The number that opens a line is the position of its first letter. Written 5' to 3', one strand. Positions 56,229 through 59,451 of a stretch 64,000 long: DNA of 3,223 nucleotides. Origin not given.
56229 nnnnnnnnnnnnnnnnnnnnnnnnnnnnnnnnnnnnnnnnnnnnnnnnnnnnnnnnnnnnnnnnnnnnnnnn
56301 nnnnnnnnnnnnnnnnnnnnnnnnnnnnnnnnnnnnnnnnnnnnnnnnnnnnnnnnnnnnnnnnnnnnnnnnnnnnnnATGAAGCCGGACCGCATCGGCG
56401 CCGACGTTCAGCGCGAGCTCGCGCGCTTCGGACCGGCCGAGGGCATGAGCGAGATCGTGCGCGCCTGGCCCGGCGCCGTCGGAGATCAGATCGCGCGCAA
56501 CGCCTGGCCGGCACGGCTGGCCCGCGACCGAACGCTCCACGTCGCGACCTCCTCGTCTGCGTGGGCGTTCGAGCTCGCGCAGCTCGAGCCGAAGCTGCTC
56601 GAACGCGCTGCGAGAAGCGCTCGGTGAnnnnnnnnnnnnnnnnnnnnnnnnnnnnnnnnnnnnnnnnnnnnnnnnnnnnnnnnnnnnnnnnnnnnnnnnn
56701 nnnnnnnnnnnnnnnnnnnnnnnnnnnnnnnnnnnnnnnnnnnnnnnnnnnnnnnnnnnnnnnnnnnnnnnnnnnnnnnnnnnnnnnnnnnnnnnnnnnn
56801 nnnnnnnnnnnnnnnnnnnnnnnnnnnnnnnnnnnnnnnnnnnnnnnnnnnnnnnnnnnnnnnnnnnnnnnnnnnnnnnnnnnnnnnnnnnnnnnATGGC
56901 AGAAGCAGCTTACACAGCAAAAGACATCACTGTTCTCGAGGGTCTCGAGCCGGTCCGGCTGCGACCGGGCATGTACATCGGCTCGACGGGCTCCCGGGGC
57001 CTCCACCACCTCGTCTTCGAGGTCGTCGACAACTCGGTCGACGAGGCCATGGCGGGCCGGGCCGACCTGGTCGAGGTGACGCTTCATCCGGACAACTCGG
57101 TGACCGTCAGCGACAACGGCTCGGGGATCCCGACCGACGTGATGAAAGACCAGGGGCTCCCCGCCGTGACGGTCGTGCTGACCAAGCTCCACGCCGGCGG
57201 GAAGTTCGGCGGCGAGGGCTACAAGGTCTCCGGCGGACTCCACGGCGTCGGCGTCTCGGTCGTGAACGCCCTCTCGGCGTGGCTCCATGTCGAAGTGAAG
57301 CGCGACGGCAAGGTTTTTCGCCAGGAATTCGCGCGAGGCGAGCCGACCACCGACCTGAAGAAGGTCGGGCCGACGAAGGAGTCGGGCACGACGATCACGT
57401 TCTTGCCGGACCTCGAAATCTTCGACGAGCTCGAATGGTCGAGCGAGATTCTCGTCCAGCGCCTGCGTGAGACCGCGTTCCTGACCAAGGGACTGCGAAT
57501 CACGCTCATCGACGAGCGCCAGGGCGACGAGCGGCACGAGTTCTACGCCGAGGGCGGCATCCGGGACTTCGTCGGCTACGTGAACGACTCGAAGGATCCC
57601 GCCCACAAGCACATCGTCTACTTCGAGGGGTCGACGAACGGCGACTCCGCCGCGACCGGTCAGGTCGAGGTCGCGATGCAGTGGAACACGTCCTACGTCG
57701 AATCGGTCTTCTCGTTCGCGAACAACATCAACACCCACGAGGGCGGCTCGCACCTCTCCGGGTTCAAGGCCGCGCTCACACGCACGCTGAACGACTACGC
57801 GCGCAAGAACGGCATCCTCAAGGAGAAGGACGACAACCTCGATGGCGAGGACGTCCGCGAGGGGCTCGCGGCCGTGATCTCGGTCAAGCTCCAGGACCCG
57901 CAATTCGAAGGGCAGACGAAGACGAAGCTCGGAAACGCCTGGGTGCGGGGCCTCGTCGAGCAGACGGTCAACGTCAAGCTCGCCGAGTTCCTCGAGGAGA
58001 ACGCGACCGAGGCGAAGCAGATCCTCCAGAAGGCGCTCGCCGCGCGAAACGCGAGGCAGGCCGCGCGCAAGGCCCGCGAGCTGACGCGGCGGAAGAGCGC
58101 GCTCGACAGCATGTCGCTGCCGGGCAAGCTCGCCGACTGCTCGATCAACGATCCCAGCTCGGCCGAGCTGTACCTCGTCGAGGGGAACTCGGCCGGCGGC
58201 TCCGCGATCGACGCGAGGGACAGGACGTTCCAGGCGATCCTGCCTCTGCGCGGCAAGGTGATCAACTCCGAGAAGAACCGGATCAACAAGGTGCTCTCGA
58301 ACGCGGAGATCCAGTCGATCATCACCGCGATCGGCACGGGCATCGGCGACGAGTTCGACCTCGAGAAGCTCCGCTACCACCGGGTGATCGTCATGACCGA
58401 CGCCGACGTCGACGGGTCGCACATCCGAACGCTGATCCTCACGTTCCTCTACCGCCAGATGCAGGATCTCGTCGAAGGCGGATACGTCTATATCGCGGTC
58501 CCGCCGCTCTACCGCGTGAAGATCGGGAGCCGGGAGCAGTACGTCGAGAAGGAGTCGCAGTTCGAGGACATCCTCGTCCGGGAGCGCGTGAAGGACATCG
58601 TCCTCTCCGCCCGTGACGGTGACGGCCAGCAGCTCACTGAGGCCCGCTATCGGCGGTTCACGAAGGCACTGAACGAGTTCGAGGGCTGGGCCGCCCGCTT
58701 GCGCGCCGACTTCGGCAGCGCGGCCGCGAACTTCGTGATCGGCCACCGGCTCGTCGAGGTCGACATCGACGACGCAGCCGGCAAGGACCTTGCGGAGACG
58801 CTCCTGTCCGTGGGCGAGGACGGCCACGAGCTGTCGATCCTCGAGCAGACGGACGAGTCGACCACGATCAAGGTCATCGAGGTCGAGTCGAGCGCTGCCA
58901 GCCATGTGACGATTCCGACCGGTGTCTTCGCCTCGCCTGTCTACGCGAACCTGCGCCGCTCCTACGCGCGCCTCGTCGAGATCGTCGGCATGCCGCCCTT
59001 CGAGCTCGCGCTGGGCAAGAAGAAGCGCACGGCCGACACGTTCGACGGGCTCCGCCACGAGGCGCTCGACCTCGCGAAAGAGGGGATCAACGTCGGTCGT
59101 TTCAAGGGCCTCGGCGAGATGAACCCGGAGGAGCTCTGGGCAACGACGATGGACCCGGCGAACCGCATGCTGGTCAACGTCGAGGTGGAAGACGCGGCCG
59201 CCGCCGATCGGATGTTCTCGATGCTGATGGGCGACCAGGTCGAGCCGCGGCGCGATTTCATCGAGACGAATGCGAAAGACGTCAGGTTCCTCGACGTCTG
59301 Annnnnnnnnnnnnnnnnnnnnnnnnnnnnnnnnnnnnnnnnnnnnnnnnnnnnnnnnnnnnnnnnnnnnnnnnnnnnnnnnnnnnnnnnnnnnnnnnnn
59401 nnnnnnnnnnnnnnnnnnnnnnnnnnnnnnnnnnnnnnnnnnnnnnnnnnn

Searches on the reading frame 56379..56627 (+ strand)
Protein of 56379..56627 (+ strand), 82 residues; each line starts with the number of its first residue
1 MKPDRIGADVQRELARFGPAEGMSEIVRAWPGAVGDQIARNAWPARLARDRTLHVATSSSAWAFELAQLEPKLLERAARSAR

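Call 10: search_protein_families(library=pfam, proteins=[window:56379-56627:+])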
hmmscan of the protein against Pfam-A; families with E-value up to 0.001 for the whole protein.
window:56379-56627:+ (82 aa): 1 family
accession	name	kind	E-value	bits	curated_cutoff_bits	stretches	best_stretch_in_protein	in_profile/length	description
PF05258.17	DciA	-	9.2e-13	48.7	24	1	19-79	18-77/89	Dna[CI] antecedent, DciA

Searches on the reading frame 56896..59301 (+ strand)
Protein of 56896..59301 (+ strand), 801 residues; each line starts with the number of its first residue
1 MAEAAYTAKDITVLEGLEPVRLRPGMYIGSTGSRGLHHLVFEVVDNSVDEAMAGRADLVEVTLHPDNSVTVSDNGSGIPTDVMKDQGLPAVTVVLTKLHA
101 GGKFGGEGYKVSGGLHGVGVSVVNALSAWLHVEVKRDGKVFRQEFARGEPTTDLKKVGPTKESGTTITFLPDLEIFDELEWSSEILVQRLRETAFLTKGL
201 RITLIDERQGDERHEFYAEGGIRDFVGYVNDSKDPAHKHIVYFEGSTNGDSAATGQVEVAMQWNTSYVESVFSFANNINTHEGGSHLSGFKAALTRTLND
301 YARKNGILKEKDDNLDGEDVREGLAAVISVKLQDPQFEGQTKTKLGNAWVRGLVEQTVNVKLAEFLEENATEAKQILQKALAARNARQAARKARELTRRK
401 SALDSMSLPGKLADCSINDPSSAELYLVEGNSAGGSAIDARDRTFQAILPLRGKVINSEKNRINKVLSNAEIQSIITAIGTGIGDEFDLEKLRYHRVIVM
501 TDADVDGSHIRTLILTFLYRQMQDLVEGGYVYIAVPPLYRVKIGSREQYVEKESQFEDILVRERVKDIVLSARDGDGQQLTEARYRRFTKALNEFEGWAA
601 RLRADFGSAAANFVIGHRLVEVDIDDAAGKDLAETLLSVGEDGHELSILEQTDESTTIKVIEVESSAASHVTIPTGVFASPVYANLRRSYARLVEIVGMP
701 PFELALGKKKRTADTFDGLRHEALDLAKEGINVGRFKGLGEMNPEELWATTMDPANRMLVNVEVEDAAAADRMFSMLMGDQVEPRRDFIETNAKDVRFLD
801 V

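Call 10: search_protein_families(library=pfam, proteins=[window:56896-59301:+])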
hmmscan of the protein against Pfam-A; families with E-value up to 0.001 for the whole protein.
window:56896-59301:+ (801 aa): 4 families
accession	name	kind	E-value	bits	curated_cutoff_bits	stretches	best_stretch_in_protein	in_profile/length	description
PF00204.31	DNA_gyraseB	-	2.4e-62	209.9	27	1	221-395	1-172/173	DNA gyrase B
PF00986.26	DNA_gyraseB_C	-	1.1e-29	102.9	29.8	1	729-790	2-63/63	DNA gyrase B subunit, carboxyl terminus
PF01751.28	Toprim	-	3.9e-18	65.8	23.1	1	424-534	1-94/96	Toprim domain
PF02518.31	HATPase_c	-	1.3e-15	58.3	26.4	1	33-174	3-110/111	Histidine kinase-, DNA gyrase B-, and HSP90-like ATPase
